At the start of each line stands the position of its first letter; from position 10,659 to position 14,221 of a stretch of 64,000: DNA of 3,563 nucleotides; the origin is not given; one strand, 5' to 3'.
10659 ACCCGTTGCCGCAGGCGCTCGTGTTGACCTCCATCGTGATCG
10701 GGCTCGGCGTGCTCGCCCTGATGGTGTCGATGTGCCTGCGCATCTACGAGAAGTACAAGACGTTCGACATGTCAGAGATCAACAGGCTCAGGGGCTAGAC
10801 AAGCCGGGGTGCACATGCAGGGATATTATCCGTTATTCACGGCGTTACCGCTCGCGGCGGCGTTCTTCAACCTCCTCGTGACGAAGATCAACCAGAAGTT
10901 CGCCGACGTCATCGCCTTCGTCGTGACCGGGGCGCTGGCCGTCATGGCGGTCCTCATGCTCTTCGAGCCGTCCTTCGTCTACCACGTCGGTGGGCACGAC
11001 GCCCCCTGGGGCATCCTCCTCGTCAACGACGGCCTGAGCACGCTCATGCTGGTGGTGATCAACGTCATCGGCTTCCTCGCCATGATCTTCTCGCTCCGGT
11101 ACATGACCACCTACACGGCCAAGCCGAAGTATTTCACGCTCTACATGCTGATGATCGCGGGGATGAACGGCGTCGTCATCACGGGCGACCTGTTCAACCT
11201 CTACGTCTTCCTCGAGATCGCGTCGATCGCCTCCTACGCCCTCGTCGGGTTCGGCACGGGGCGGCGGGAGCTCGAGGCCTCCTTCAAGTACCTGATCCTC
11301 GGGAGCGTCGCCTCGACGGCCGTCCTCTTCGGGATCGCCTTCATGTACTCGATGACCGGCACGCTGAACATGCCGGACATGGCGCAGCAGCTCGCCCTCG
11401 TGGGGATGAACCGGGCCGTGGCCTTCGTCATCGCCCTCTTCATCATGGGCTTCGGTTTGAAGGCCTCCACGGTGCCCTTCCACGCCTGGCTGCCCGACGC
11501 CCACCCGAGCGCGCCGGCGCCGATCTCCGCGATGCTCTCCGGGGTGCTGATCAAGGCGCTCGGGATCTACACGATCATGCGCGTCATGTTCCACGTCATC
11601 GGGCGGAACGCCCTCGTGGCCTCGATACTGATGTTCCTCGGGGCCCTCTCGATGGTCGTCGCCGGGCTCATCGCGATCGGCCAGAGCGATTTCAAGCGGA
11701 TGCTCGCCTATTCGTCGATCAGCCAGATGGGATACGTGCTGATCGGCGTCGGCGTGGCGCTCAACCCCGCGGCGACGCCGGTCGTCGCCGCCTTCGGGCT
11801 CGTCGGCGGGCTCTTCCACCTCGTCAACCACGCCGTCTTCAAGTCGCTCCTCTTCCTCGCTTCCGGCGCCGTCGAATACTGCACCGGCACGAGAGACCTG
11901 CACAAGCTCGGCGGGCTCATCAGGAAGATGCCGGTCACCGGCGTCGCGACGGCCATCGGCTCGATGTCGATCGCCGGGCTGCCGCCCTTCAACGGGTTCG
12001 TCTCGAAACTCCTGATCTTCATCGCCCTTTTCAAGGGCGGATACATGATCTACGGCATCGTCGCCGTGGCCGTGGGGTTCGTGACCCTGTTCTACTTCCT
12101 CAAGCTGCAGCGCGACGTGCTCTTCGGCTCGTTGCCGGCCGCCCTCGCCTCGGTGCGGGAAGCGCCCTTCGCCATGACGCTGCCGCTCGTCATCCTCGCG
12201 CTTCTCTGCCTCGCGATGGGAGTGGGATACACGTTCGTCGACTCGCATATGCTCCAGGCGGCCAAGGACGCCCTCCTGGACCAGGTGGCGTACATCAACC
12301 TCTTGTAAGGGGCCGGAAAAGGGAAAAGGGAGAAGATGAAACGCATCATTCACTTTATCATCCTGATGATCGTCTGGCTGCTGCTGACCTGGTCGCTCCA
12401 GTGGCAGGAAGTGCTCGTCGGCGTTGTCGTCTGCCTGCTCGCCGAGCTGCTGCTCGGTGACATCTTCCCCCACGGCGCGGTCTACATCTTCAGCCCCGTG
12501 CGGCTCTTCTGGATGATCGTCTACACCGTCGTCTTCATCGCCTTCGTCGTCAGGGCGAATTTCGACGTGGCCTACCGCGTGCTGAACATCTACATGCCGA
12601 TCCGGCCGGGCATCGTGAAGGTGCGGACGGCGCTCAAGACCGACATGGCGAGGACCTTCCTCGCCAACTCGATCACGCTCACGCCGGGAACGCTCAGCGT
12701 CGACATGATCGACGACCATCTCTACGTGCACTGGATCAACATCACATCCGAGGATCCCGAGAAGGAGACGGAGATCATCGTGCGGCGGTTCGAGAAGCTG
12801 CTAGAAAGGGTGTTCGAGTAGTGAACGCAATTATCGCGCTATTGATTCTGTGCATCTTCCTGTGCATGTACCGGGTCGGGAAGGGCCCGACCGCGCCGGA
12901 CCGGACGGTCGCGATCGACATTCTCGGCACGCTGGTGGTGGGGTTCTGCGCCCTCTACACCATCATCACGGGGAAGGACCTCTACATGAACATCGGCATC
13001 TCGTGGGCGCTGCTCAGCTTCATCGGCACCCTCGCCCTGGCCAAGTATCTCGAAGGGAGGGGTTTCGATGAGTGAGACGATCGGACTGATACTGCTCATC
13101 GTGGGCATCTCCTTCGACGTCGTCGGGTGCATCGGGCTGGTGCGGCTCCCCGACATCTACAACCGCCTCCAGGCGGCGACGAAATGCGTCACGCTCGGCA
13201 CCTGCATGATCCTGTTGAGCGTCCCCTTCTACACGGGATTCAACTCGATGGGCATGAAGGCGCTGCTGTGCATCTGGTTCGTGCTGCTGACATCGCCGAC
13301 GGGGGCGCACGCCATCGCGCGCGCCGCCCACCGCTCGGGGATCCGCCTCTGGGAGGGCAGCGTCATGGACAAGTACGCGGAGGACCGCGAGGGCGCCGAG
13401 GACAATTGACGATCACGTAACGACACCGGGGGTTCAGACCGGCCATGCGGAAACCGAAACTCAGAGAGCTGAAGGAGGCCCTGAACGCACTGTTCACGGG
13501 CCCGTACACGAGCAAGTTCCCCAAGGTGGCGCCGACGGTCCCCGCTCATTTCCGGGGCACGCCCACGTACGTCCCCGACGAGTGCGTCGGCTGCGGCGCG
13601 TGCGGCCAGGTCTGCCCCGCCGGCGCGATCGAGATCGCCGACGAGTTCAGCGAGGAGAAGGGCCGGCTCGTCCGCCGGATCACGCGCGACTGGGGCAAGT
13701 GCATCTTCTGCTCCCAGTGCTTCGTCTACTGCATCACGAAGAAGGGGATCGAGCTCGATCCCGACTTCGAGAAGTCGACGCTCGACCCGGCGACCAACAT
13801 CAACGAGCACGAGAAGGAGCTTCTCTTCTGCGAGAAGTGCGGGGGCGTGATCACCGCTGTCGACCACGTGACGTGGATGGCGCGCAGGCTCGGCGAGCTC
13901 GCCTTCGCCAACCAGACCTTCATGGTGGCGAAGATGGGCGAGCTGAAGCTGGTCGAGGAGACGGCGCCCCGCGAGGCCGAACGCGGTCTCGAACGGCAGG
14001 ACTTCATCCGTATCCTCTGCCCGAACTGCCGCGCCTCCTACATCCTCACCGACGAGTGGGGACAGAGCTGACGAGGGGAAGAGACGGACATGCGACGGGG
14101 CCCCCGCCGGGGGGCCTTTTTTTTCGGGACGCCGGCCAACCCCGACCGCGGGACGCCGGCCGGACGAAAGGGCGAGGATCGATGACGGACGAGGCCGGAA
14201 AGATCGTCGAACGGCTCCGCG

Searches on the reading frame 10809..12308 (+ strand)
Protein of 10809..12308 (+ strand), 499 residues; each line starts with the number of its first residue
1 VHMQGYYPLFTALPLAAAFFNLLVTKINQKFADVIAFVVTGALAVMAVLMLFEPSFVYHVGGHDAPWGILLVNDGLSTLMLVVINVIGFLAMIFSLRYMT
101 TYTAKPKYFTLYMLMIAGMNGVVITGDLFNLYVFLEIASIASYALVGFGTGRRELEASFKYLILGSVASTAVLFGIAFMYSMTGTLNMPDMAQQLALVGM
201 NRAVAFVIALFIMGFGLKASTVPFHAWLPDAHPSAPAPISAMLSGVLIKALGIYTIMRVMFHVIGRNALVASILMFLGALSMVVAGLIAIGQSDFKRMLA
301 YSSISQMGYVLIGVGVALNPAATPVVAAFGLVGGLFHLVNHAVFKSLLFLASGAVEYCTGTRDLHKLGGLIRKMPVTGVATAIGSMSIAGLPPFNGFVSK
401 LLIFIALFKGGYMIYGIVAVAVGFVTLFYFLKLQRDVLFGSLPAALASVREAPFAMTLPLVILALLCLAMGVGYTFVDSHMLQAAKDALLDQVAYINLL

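Call 71: search_protein_families(library=pfam, proteins=[window:10809-12308:+], max_evalue=0.001)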
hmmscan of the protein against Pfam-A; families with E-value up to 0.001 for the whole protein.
window:10809-12308:+ (499 aa): 3 families
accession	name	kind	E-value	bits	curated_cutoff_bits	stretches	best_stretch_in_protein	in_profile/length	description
PF00361.26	Proton_antipo_M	-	5.8e-68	229.7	21.5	1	126-419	2-286/294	NADH:quinone oxidoreductase/Mrp antiporter, TM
PF00662.26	Proton_antipo_N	-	1.9e-09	37.7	24.5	1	60-109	4-51/51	NADH-Ubiquinone oxidoreductase (complex I), chain 5 N-terminus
PF10125.14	NADHdeh_related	-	9.6e-07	28.9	27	1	116-227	76-184/218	NADH dehydrogenase I, subunit N related protein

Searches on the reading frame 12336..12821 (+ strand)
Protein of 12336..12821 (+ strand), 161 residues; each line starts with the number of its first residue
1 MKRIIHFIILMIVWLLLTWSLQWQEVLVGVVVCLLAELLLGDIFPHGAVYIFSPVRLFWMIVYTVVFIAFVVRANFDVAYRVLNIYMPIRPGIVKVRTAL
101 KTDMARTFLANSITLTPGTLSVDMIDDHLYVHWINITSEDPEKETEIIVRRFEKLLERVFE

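Call 71: search_protein_families(library=pfam, proteins=[window:12336-12821:+], max_evalue=0.001)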
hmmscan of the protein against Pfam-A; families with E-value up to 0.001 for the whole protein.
window:12336-12821:+ (161 aa): 1 family
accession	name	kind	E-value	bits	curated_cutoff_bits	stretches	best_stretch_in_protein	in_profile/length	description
PF01899.21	MNHE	-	1.2e-40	139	27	1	7-159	1-145/145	Na+/H+ ion antiporter subunit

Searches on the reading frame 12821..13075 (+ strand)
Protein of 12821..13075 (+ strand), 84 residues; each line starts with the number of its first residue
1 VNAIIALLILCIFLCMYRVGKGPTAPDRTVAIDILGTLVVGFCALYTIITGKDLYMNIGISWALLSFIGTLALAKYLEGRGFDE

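Call 71: search_protein_families(library=pfam, proteins=[window:12821-13075:+], max_evalue=0.001)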
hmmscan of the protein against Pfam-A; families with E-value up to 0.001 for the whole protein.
window:12821-13075:+ (84 aa): 1 family
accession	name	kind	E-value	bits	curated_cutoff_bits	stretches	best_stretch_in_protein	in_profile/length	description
PF04066.18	MrpF_PhaF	-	6.8e-18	65.3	23.3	1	26-78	1-53/53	Multiple resistance and pH regulation protein F (MrpF / PhaF)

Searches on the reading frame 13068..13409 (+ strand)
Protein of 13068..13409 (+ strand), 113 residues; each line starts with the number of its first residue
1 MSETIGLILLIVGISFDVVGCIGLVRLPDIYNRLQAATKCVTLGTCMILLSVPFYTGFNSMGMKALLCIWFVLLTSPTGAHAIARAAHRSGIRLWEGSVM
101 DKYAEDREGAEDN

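Call 71: search_protein_families(library=pfam, proteins=[window:13068-13409:+], max_evalue=0.001)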
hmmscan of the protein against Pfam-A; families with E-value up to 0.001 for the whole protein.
window:13068-13409:+ (113 aa): 1 family
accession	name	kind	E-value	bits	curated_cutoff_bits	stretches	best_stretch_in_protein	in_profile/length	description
PF03334.19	PhaG_MnhG_YufB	-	1.4e-25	89.7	23.4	1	9-88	1-80/80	Na+/H+ antiporter subunit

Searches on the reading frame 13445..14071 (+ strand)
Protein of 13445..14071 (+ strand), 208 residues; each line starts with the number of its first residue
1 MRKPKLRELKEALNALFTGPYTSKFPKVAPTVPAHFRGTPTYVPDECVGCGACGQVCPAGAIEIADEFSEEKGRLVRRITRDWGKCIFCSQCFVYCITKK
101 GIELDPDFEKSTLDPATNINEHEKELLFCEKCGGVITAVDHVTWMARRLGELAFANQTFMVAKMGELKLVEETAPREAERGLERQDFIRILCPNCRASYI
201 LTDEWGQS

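Call 6: search_protein_families(library=pfam, proteins=[window:13445-14071:+], max_evalue=0.01)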
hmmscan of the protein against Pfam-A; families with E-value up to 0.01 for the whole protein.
window:13445-14071:+ (208 aa): 9 families
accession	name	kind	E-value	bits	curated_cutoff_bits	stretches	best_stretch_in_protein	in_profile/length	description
PF12838.12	Fer4_7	-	6.9e-11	42.9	27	2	47-98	2-50/52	4Fe-4S dicluster domain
PF00037.32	Fer4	-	1.1e-07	31.8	21.1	1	41-63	2-24/24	4Fe-4S binding domain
PF13187.11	Fer4_9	-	2e-07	31.4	27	2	46-98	1-49/52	4Fe-4S dicluster domain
PF13237.11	Fer4_10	-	3.9e-05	23.9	25.5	1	42-67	4-31/53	4Fe-4S dicluster domain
PF14697.11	Fer4_21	-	5.2e-05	23.7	35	1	41-63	35-58/59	4Fe-4S dicluster domain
PF12797.12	Fer4_2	-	0.00045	20.5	24.5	1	40-59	3-22/22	4Fe-4S binding domain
PF13484.11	Fer4_16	-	0.00048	21.3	30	1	46-73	1-27/66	4Fe-4S double cluster binding domain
PF25160.1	LdpA_Fe-S-bd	-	0.0005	20.2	27.6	1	41-65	22-46/49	LdpA Fe-S cluster-binding domain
PF12837.12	Fer4_6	-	0.00083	19.6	25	1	40-62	2-24/24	4Fe-4S binding domain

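Call 7: search_protein_families(library=ncbifam, proteins=[window:13445-14071:+], max_evalue=0.01)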
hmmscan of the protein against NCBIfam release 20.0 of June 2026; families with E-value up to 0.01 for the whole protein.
window:13445-14071:+ (208 aa): 53 families (the best 25 are shown)
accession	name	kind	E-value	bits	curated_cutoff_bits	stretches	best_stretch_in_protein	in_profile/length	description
NF009053.0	PRK12387.1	subfamily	4.5e-23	81.9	204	1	17-153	10-141/180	formate hydrogenlyase complex iron-sulfur subunit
NF006221.0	PRK08348.1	subfamily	2e-19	69.6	124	1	8-114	6-104/136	NADH-plastoquinone oxidoreductase subunit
NF006076.0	PRK08222.1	equivalog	4.8e-18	65.6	270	1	18-155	11-143/181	hydrogenase 4 subunit H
TIGR01971.1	NuoI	subfamily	2.2e-16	59.5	113.05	1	13-114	6-110/121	NADH-quinone oxidoreductase, chain I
NF010590.0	PRK13984.1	equivalog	3.2e-13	48.7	946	1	12-99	17-106/611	putative oxidoreductase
NF004543.0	PRK05888.2-5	equivalog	8.1e-13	48.3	243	1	12-98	26-112/217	NADH-quinone oxidoreductase subunit NuoI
NF004537.0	PRK05888.1-3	equivalog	1.7e-12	47.3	163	1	12-123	30-151/204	NADH-quinone oxidoreductase subunit NuoI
NF004540.0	PRK05888.2-1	equivalog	6.6e-12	45.2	215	1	6-110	5-111/139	NADH-quinone oxidoreductase subunit NuoI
NF040612.1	F420_dehyd_FpoI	exception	9.6e-12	44.9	180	1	6-97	3-95/135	F420H2 dehydrogenase subunit FpoI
NF004536.0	PRK05888.1-1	equivalog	1.6e-11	43.8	212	1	6-125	14-137/180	NADH-quinone oxidoreductase subunit NuoI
NF042909.1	FMH_DH_FwdF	exception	3e-11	43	375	1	45-134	99-188/336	tungsten-dependent formylmethanofuran dehydrogenase subunit FwdF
NF004538.0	PRK05888.1-4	equivalog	5.4e-10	39.1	135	1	12-98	23-114/162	NADH-quinone oxidoreductase subunit NuoI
TIGR00403.1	ndhI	equivalog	9.2e-10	38.4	302.35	1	20-114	37-131/183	NAD(P)H-quinone oxidoreductase subunit I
NF004545.0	PRK05888.3-1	equivalog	1.2e-09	38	229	1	12-110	33-131/154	NADH-quinone oxidoreductase subunit NuoI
NF004539.0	PRK05888.1-5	equivalog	1.7e-09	37.6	225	1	12-124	23-139/162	NADH-quinone oxidoreductase subunit NuoI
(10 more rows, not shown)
